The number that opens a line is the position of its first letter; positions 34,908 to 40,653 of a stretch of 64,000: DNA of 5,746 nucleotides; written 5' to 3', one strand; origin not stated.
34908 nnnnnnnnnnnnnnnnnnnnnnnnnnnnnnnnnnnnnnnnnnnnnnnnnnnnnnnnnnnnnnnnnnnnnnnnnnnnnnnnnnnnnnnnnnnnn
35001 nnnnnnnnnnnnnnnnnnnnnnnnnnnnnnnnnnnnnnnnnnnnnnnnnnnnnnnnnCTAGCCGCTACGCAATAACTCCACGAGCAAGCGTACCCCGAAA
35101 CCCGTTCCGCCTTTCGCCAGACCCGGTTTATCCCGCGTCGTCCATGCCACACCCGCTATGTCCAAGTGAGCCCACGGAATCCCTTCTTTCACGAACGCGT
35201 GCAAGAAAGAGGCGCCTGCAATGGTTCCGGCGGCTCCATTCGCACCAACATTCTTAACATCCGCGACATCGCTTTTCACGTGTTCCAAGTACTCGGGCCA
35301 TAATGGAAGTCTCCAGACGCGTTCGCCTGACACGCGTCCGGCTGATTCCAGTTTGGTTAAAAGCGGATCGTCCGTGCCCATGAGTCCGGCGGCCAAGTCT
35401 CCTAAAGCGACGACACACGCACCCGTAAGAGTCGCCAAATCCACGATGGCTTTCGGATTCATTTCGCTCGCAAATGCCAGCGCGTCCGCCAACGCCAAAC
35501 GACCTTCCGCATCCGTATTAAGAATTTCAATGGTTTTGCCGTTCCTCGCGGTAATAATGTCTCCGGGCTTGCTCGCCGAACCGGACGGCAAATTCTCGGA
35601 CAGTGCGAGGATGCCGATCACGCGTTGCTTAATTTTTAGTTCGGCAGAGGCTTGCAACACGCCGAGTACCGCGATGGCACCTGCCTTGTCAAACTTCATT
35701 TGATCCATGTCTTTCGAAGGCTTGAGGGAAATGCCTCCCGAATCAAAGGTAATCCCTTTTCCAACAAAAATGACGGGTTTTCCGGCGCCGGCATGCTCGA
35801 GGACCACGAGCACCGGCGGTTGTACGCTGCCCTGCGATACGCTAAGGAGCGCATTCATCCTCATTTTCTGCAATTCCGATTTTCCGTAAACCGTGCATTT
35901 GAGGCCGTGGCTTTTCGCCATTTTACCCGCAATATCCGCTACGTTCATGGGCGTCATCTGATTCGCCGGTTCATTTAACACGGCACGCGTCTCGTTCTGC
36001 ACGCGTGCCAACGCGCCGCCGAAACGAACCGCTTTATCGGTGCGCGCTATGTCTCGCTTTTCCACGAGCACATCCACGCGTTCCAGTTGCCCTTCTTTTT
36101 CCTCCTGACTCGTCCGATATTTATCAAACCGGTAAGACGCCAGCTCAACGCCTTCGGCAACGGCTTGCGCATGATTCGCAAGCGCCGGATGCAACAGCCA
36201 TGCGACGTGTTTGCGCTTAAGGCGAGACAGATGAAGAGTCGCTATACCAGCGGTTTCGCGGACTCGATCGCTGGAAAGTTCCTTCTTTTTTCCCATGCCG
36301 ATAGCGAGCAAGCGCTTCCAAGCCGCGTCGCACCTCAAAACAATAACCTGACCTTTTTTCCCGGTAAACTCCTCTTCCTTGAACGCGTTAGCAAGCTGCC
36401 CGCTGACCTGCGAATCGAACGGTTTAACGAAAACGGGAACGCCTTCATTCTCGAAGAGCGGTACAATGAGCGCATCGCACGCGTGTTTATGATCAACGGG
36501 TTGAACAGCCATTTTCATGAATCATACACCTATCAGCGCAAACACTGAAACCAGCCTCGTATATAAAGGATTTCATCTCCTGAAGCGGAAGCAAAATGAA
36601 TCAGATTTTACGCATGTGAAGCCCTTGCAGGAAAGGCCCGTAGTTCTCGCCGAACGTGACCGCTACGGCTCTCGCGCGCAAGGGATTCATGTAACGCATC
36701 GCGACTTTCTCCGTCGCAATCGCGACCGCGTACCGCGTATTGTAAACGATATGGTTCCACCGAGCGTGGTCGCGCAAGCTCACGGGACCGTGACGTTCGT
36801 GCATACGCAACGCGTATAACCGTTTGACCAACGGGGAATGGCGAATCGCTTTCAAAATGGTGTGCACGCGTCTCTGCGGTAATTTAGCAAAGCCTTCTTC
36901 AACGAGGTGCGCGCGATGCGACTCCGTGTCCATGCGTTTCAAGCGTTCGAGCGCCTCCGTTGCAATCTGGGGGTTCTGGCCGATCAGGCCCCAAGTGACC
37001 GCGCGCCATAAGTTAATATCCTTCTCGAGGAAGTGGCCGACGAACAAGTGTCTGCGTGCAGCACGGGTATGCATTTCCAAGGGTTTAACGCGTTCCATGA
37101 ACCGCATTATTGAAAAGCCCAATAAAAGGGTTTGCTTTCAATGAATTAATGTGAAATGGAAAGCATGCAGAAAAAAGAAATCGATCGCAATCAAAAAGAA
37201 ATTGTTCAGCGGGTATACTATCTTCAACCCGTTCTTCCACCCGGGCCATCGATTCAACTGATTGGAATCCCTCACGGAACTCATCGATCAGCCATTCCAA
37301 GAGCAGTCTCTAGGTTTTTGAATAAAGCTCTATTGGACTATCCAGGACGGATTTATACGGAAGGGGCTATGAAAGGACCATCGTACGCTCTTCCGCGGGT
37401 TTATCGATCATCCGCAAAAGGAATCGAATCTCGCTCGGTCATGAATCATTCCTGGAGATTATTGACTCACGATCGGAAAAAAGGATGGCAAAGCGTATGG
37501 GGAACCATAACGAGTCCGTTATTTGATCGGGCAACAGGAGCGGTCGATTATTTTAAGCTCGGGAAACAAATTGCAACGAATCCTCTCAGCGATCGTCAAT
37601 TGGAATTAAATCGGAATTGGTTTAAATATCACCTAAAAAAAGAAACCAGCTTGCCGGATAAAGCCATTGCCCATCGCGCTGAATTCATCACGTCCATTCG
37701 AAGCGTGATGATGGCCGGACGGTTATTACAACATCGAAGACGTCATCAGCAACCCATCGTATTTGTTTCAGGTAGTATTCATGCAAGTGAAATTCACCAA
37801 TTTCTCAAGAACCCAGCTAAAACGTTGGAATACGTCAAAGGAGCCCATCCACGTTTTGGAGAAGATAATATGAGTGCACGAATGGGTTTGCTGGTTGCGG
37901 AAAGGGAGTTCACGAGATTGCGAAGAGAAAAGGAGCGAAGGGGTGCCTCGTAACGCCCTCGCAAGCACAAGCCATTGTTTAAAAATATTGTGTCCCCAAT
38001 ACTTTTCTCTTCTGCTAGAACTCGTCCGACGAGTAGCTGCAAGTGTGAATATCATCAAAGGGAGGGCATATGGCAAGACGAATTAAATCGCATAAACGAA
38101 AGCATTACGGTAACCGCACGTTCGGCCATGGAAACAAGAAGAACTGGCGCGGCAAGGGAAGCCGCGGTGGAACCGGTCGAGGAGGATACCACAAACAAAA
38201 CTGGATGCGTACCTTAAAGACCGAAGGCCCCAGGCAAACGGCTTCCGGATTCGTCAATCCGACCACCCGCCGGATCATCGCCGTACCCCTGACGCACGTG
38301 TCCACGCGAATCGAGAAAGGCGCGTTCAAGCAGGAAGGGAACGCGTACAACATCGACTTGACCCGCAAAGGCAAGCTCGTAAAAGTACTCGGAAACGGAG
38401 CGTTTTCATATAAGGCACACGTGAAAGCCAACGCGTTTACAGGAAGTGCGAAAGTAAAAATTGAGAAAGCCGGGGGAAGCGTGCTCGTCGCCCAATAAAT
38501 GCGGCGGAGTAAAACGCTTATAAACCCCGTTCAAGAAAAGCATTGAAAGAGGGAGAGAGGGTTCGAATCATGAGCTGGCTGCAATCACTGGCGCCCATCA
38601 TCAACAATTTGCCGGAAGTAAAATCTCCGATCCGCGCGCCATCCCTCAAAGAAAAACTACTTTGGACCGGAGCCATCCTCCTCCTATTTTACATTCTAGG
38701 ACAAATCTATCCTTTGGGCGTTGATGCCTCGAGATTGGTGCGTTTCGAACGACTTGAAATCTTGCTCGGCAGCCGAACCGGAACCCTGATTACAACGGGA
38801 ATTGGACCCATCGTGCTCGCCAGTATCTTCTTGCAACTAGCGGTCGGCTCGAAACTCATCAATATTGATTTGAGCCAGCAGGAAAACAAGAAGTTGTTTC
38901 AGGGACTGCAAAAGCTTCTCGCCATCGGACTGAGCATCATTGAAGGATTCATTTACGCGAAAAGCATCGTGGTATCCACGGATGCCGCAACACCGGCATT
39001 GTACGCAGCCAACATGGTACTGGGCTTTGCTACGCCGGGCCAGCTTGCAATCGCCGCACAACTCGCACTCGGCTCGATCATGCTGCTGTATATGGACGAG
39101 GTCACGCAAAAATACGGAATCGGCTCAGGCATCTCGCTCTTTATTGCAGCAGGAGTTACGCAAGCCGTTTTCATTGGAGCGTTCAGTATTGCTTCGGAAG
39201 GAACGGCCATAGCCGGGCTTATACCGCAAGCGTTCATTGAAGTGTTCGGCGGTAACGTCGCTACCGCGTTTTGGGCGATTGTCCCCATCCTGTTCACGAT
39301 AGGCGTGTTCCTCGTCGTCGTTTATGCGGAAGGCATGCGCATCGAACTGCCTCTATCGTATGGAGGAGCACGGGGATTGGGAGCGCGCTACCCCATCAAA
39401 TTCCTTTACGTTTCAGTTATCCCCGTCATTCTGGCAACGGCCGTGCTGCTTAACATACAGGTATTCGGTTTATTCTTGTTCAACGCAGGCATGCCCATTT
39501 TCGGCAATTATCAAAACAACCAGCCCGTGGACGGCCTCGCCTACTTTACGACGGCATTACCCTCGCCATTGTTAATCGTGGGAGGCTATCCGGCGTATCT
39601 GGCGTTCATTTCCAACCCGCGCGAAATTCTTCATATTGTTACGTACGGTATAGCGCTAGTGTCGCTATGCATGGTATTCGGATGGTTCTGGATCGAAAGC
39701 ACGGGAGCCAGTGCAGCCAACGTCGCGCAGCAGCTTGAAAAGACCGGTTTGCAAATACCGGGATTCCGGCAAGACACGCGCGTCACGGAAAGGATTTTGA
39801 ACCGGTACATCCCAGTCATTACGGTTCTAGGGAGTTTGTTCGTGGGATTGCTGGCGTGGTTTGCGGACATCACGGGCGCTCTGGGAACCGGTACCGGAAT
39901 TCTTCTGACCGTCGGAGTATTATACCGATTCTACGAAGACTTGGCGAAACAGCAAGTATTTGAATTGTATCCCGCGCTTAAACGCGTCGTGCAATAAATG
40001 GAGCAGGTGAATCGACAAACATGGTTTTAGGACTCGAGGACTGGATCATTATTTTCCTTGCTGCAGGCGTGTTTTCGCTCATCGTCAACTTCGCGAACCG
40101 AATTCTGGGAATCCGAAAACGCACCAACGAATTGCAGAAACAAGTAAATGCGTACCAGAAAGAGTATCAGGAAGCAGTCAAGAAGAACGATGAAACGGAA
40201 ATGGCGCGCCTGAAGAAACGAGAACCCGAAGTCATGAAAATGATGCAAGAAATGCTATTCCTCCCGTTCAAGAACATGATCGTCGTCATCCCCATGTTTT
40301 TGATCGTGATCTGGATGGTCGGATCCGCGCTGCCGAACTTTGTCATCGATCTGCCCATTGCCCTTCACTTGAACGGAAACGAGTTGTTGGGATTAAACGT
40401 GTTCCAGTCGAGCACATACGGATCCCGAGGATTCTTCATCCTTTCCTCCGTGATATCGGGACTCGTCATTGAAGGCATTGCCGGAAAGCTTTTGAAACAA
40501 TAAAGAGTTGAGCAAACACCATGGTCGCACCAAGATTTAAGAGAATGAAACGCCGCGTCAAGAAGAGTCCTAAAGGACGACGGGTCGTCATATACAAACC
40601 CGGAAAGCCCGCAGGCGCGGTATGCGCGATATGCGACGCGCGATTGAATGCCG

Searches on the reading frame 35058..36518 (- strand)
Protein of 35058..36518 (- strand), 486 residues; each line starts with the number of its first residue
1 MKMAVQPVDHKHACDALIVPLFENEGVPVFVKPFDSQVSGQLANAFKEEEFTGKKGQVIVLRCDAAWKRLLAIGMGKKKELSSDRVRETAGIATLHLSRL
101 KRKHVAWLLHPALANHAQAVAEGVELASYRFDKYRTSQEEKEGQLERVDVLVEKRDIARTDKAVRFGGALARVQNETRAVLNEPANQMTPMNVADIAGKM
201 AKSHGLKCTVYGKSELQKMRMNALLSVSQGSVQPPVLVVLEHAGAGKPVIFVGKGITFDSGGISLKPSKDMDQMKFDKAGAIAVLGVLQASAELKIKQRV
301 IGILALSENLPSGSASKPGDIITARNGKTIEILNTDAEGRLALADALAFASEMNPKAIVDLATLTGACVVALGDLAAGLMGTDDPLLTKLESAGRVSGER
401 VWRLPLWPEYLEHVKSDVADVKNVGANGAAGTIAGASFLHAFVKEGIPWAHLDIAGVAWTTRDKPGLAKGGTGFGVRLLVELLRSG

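Call 75: search_protein_families(library=pfam, proteins=[window:35058-36518:-], max_evalue=0.01)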
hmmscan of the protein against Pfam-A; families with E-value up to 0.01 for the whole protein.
window:35058-36518:- (486 aa): 2 families
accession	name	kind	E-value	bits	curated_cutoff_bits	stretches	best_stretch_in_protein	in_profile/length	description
PF00883.26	Peptidase_M17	-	1.7e-118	395.8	25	1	177-480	3-310/310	Cytosol aminopeptidase family, catalytic domain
PF02789.23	Peptidase_M17_N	-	2.3e-23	82.9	23.4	1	18-137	1-128/129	Cytosol aminopeptidase family, N-terminal domain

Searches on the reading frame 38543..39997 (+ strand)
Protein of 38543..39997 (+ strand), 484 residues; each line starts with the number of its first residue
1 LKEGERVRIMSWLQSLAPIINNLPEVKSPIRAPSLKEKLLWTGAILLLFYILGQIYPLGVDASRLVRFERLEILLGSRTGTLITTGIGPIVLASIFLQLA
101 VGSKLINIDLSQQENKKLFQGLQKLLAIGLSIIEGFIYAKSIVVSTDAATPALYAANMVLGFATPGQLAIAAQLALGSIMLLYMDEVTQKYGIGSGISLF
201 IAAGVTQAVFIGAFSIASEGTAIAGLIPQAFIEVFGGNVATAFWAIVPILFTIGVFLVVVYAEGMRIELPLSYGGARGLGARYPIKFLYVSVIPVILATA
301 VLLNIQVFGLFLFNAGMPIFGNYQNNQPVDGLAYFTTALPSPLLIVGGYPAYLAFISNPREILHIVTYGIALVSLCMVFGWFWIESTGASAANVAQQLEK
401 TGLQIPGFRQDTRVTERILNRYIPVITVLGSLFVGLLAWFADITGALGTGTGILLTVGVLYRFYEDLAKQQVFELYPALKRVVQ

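Call 75: search_protein_families(library=pfam, proteins=[window:38543-39997:+], max_evalue=0.01)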
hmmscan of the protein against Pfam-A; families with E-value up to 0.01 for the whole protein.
window:38543-39997:+ (484 aa): 1 family
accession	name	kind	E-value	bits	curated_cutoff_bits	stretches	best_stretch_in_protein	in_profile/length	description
PF00344.25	SecY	-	6.3e-62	210.1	32.2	1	81-464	1-306/306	SecY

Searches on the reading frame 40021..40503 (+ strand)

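Call 75: search_protein_families(library=pfam, proteins=[window:40021-40503:+], max_evalue=0.01)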
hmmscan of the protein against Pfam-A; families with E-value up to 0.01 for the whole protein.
window:40021-40503:+ (160 aa): 4 families
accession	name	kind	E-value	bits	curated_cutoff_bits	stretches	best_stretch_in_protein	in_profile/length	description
PF01956.21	EMC3_TMCO1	-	1.6e-14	54.4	27.1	1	9-151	17-162/169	Integral membrane protein EMC3/TMCO1-like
PF11026.13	DUF2721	-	3.8e-05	24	28.3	1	12-97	6-86/129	Protein of unknown function (DUF2721)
PF12794.12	MscS_TM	-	0.0087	15.4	28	0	7-98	228-323/339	Mechanosensitive ion channel inner membrane domain 1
PF06305.16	LapA_dom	-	0.0088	16.4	28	0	8-49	22-63/64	Lipopolysaccharide assembly protein A domain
